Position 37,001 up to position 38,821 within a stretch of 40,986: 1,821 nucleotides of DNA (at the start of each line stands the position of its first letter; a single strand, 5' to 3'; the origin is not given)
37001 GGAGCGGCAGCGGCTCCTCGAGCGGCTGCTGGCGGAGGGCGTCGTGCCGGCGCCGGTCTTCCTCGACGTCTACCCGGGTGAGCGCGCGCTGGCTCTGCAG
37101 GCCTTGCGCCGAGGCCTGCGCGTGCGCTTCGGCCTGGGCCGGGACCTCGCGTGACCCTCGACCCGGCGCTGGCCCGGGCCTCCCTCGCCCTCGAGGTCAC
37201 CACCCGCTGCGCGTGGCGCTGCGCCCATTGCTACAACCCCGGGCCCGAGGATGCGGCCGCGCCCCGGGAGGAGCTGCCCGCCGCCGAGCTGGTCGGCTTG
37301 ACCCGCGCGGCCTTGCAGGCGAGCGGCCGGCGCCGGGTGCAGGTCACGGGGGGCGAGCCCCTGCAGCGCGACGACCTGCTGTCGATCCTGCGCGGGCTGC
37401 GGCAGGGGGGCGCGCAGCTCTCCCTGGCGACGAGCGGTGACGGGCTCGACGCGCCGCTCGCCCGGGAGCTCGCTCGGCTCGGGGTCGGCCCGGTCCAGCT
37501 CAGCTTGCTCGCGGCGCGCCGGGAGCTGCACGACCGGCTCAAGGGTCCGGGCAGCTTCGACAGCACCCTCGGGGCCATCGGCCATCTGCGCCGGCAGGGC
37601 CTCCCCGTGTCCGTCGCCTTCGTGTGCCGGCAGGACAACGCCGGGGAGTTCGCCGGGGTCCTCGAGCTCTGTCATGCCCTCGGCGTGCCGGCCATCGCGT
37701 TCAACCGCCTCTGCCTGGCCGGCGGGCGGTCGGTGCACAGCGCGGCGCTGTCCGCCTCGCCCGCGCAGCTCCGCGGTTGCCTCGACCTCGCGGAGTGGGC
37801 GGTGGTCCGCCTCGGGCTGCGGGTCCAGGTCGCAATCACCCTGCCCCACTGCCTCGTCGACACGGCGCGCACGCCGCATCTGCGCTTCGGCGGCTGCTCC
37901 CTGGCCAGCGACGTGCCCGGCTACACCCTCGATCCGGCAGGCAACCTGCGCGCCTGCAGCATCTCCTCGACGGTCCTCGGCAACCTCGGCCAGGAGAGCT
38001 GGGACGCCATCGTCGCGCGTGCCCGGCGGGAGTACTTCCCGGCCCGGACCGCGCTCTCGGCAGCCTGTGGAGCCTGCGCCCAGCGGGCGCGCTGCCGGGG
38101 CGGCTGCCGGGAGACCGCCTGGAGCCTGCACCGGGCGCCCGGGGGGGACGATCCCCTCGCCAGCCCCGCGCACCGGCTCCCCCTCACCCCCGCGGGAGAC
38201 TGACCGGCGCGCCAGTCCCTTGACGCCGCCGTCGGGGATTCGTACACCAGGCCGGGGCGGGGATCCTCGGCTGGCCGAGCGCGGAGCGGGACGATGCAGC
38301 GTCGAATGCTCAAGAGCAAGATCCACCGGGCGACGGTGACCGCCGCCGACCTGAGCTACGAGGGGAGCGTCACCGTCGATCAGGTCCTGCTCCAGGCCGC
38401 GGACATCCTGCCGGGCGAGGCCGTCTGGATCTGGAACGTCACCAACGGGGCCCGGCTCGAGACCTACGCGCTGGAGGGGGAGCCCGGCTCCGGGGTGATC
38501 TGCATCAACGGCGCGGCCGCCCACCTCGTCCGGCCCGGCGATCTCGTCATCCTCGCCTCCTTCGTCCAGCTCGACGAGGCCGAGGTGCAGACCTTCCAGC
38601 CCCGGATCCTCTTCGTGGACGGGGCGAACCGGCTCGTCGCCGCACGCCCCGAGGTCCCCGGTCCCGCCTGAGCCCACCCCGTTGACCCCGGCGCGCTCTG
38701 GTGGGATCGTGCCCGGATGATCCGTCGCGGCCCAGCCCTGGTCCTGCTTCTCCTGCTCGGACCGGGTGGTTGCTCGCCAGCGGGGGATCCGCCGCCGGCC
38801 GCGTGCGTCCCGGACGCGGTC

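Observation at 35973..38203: Radical SAM/SPASM maturase translationally coupled (GTGA) to a Cys-rich TSP3-repeat Ca-binding lipoprotein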

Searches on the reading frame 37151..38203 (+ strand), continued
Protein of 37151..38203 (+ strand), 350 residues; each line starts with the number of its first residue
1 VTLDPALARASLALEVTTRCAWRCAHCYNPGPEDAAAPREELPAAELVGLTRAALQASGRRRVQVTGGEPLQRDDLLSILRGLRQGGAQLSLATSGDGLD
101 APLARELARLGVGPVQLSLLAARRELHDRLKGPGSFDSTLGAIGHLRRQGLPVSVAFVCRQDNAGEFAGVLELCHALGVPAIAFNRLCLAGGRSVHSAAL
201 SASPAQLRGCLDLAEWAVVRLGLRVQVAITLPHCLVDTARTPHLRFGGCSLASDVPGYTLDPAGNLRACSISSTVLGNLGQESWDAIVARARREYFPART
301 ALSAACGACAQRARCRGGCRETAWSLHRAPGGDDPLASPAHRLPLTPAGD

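Call 46: search_solved_structures(query=A2, max_evalue=0.01)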
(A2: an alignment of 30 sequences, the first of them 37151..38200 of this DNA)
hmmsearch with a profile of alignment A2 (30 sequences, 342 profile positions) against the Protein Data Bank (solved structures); distinct sequences matched with E-value up to 0.01: 45.
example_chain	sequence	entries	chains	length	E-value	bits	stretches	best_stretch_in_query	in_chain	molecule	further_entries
6c8v_A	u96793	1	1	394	3.8e-34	121.3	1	11-337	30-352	Coenzyme PQQ synthesis protein E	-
6efn_A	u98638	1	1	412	1.7e-24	89.6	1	12-214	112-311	Sporulation killing factor maturation protein SkfB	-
8vpo_A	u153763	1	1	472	5.7e-17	64.8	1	7-179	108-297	Radical SAM core domain-containing protein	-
4k37_A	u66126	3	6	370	9.4e-15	57.5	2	17-170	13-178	Anaerobic sulfatase-maturating enzyme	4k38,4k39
4k36_A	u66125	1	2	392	1.2e-14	57.2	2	17-170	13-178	Anaerobic sulfatase-maturating enzyme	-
2fb2_A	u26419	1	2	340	1.7e-14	56.6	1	8-134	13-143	Molybdenum cofactor biosynthesis protein A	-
1tv7_A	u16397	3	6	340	7.1e-14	54.6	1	9-134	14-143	Molybdenum cofactor biosynthesis protein A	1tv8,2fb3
7vob_C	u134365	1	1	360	7.8e-13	51.2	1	6-183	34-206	Cytosylglucuronate decarboxylase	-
7voc_C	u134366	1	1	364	8e-13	51.1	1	6-183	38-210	Cytosylglucuronate decarboxylase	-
8wm2_A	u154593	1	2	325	1.1e-12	50.7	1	12-116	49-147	Fe-S radical SAM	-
7tol_A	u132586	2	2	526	1.4e-09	40.4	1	12-113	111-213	glycerol dibiphytanyl glycerol tetraether - macrocyclic archaeol synthase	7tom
9gm3_A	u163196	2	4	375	1.9e-09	40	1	11-146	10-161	ChlB radical SAM domain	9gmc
5v1q_A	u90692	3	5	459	3.6e-09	39.1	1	18-181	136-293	Radical SAM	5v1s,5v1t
9dfu_A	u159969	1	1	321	4.3e-09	38.9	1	11-107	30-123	Radical SAM core domain-containing protein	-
6b4c_A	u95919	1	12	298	6e-09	38.4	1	13-104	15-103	Viperin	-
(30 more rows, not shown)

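Call 47: predict_structure(alignment_id=A2)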
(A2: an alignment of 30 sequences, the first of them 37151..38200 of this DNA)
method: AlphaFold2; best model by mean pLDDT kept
length: 350 residues; sequences in the alignment: 30
mean_pLDDT: 91.7   pTM: 0.90
mean pLDDT of the five models: 91.7, 91.5, 90.5, 90.4, 90.1
residues with pLDDT >= 90: 261; 70-90: 75; 50-70: 10; < 50: 4
segments of 3 or more residues with pLDDT < 50: none
pLDDT, mean of each block of 10 residues (from residue 1): 60 94 84 78 98 96 95 97 98 96 98 97 96 93 98 97 97 98 93 81 95 98 94 90 91 91 95 94 98 95 92 91 91 88 60
secondary structure, 60 per line:
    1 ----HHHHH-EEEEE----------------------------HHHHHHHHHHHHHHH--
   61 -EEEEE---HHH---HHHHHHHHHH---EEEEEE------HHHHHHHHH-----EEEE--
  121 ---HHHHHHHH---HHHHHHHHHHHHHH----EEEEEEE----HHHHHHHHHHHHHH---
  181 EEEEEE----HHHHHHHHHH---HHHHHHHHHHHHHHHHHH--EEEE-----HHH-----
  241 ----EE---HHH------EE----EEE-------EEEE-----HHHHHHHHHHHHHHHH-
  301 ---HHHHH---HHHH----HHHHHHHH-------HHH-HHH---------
elements in order: H5-9 E11-15 H44-58 E62-66 H76-85 E89-94 H101-109 E115-118 H124-131 H135-148 E153-159 H164-177 E181-186 H191-200 H204-221 E224-227 E265-267 E275-278 H284-299 H304-308 H312-315 H320-327
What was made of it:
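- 37151..38203 (+): Gene B: a 350-aa radical SAM/SPASM enzyme without an RRE domain. AF2 mean pLDDT 91.7 (call 47).
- On Sactipeptide / ranthipeptide synthases: The radical SAM core begins at residue 11 (strand 11-15, then the cluster loop), so there is no N-terminal domain (call 47).
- Closest known: Ranthipeptide and sactipeptide synthases. Different: This enzyme has no RRE domain (call 47), and its partner is a large lipoprotein.
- The radical SAM core starts at residue 11, so there is no RRE domain (call 47).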

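Call 49: fold_search(model_id=the predicted structure, library=pdb)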
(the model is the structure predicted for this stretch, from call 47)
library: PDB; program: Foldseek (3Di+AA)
matches with E <= 10: 1738; with E <= 0.001: 189
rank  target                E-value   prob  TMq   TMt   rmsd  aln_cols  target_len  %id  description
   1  6efn                  4.4e-14  1.00  0.64  0.59   3.7       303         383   19  Structure of a RiPP maturase, SkfB (released 2018-10-24)
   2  6c8v                  8.5e-13  1.00  0.60  0.67   6.6       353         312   21  X-ray structure of PqqE from Methylobacterium extorquens (released 2018-02-14)
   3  5v1q_B                1.1e-12  1.00  0.69  0.57   4.2       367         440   14  Crystal structure of Streptococcus suis SuiB (released 2017-08-30)
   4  5v1s_A                1.7e-12  1.00  0.70  0.59   4.7       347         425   16  Crystal structure of Streptococcus suis SuiB bound to S-adenosylmethionine (released 2017-08-30)
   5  5v1q_A                6.0e-12  1.00  0.70  0.59   4.6       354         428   16  Crystal structure of Streptococcus suis SuiB (released 2017-08-30)
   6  5v1t_A                9.6e-12  1.00  0.67  0.55   6.6       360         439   14  Crystal structure of Streptococcus suis SuiB bound to precursor peptide SuiA (released 2017-08-30)
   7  7vob                  1.8e-11  1.00  0.57  0.60   5.2       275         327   22  The crystal structure of a Radical SAM Enzyme BlsE involved in the Biosynthesis of Blasticidin S (released 2022-05-04)
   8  5v1s_B                6.8e-11  1.00  0.66  0.55   4.8       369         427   12  Crystal structure of Streptococcus suis SuiB bound to S-adenosylmethionine (released 2017-08-30)
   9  2fb2_B                1.8e-10  1.00  0.46  0.49   3.1       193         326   27  Structure of the MoaA Arg17/266/268/Ala triple mutant (released 2006-05-09)
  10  1tv7_A                4.0e-10  1.00  0.46  0.48   3.0       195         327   26  Structure of the S-adenosylmethionine dependent Enzyme MoaA (released 2004-08-31)
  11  4k37_A                6.1e-10  1.00  0.69  0.67   4.7       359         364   15  Native anSMEcpe with bound AdoMet (released 2013-05-08)
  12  6q2q_B                6.9e-10  1.00  0.60  0.72   3.9       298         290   13  Crystal structure of mouse viperin bound to uridine triphosphate and S-adenosylhomocysteine (released 2020-01-22)
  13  2fb2_A                7.7e-10  1.00  0.45  0.48   3.1       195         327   26  Structure of the MoaA Arg17/266/268/Ala triple mutant (released 2006-05-09)
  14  4k37_B                1.0e-09  1.00  0.73  0.70   4.4       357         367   16  Native anSMEcpe with bound AdoMet (released 2013-05-08)
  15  4k36_A                1.2e-09  1.00  0.71  0.66   4.5       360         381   15  His6 tagged anSMEcpe with bound AdoMet (released 2013-05-08)
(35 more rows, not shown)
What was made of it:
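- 37151..38203 (+): Foldseek matches SkfB, PqqE, SuiB and anSME (call 49).
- On Radical SAM superfamily: The AF2 fold matches radical SAM structures (calls 47, 49).
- Closest known: Anaerobic sulfatase-maturating enzyme. Same: It gives the best whole-chain structural match (TM 0.70-0.73, call 49).
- Closest known: Ranthipeptide and sactipeptide synthases. Same: SkfB is the top Foldseek hit (call 49).
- Checked: The AF2 model has mean pLDDT 91.7, and its fold matches the SPASM/twitch enzymes SkfB, PqqE, SuiB and anSME (calls 47, 49).
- Whole-chain structural similarity is highest to anSMEcpe, which acts on whole proteins (TM 0.70-0.73, call 49).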

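Call 51: search_solved_structures(query=A2, max_evalue=1e-14, show_alignments=4)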
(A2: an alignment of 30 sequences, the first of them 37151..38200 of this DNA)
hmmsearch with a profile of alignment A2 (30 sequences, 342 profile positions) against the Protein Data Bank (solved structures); distinct sequences matched with E-value up to 1e-14: 4.
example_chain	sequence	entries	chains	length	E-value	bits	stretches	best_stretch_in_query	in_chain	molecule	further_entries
6c8v_A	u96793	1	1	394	3.8e-34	121.3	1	11-337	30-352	Coenzyme PQQ synthesis protein E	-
6efn_A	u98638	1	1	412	1.7e-24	89.6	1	12-214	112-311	Sporulation killing factor maturation protein SkfB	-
8vpo_A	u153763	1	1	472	5.7e-17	64.8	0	7-179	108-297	Radical SAM core domain-containing protein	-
4k37_A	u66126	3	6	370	9.4e-15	57.5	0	17-170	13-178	Anaerobic sulfatase-maturating enzyme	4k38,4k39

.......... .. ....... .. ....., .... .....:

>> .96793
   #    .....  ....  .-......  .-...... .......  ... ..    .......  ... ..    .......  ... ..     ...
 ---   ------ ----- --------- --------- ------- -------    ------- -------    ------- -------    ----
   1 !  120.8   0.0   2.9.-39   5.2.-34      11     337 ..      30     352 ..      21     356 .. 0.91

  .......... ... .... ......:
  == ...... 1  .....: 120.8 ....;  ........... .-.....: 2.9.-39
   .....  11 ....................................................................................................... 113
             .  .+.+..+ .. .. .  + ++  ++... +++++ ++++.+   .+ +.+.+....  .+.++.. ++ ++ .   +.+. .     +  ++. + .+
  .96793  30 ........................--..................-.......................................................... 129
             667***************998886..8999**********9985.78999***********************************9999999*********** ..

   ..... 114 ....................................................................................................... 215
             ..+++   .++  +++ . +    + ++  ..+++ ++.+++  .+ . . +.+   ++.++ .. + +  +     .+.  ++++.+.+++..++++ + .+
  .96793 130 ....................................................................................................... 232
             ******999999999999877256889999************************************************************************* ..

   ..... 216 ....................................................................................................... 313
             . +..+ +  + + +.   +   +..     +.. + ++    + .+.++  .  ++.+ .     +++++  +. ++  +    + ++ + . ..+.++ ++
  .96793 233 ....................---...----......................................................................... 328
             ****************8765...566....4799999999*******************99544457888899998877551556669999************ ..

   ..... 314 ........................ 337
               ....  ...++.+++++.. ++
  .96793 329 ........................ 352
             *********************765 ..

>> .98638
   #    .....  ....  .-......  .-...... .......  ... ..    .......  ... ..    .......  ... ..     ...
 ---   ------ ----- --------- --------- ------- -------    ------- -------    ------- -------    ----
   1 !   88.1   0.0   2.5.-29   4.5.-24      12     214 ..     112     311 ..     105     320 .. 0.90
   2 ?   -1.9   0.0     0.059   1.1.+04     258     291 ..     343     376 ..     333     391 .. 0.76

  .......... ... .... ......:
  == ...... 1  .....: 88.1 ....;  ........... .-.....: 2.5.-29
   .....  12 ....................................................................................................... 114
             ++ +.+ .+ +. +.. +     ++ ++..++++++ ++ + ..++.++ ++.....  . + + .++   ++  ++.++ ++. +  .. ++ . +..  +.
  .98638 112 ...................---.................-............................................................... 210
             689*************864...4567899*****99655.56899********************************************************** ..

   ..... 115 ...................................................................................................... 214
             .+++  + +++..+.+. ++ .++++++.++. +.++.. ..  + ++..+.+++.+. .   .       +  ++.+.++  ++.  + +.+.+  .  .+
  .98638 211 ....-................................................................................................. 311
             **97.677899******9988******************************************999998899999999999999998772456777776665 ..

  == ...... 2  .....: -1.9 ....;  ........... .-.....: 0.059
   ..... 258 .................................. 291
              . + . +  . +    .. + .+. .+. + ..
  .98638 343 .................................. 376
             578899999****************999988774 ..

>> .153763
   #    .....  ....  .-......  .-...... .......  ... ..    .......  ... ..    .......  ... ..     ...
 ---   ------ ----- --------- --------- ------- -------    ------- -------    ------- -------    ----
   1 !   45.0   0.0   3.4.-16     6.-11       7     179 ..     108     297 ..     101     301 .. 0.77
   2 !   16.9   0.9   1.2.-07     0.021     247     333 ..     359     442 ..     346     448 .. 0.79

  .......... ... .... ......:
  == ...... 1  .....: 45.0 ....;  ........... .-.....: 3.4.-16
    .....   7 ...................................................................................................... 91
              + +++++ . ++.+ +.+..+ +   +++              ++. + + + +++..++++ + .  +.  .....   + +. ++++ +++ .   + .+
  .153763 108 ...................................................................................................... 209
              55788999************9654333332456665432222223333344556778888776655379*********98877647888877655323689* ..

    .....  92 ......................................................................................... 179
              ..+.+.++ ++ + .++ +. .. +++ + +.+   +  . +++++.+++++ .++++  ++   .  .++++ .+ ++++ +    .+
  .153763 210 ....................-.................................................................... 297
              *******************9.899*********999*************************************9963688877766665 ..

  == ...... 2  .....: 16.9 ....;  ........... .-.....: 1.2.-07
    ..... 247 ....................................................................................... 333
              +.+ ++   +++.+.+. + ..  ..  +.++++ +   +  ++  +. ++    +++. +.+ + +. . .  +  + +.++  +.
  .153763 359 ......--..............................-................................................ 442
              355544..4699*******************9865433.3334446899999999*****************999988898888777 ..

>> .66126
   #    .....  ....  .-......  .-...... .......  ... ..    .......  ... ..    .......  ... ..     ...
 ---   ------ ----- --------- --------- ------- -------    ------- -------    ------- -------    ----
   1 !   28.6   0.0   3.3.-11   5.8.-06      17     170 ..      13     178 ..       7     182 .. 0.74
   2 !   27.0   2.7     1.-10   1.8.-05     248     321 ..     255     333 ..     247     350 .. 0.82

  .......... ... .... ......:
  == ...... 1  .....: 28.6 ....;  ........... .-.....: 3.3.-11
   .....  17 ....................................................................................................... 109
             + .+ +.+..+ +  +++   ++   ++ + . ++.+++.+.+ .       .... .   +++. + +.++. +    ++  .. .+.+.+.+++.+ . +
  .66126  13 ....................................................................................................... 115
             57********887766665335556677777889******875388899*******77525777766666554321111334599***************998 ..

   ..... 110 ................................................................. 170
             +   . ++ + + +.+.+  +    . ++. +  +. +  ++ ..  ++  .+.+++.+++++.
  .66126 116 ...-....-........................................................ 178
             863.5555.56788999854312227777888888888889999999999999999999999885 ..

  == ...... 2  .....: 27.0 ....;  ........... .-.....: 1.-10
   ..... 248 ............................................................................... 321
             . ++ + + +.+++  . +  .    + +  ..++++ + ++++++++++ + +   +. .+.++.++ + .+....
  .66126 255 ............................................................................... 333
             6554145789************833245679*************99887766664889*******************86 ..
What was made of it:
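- On anSME (anaerobic sulfatase maturase): Asp277 aligns with Ser270 (call 51).
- Closest known: Anaerobic sulfatase-maturating enzyme. Different: anSME Asp277 aligns with Ser270 (call 51).
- Asp277 of anSMEcpe aligns with a nearly invariant Ser270 (call 51).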

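Call 78: search_protein_representatives(alignment_id=A2)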
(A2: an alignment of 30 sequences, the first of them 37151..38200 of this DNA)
Query: 30 sequences, 342 profile positions. Proteins with E-value up to 0.001 (for the whole library): 105380; up to 1e-10: 40243; up to 1e-30: 2396. The best 150 are listed.
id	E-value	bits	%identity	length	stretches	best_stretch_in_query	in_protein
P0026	6.6e-130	449.3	-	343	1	1-339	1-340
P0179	1.1e-129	448.7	-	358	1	6-338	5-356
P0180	3.4e-117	407.5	-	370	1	7-336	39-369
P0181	3.6e-116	404.2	-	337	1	4-340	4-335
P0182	8.2e-116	403.0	-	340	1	7-337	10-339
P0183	3.5e-110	384.5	-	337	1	7-336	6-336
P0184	4.3e-110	384.2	-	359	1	6-336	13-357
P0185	1.0e-104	366.5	-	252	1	91-338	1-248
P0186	1.2e-103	363.0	-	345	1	8-339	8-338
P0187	8.7e-102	356.9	-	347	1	4-323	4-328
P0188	8.0e-101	353.7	-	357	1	7-339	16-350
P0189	9.0e-100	350.2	-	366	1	8-338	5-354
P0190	1.0e-99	350.0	-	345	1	8-339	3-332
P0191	8.3e-94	330.6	-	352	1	8-337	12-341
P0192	5.6e-93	327.9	-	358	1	7-339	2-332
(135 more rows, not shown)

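Call 83: search_solved_structures(query=L021:4297-4977:+, max_evalue=1)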
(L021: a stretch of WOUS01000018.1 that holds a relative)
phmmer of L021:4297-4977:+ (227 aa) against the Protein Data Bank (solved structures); distinct sequences matched with E-value up to 1: 2.
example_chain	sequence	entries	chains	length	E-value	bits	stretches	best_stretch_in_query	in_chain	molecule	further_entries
7w2j_C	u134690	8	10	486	0.42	13.7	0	154-204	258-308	Fructose dehydrogenase cytochrome subunit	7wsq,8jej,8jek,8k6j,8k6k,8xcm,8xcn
8axk_M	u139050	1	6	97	0.77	12.8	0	129-169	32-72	Protein MxiI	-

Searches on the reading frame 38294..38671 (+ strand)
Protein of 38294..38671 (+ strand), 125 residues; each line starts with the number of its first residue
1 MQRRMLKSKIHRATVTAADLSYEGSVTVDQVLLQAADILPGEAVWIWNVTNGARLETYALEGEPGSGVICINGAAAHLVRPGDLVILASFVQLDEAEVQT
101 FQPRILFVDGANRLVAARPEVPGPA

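Call 3: search_protein_families(library=pfam, proteins=[window:38294-38671:+], max_evalue=0.01)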
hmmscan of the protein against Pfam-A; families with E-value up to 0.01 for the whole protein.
window:38294-38671:+ (125 aa): 1 family
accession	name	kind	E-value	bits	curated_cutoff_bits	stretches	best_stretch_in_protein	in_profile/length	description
PF02261.22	Asp_decarbox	-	5.1e-49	165.4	25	1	1-114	1-114/115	Aspartate decarboxylase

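Call 4: search_protein_families(library=ncbifam, proteins=[window:38294-38671:+], max_evalue=0.01)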
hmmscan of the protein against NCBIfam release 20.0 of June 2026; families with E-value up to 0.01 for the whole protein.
window:38294-38671:+ (125 aa): 1 family
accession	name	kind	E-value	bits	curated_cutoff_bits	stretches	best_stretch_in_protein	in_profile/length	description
TIGR00223.1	panD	equivalog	2e-45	153.8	106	1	1-117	1-117/126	aspartate 1-decarboxylase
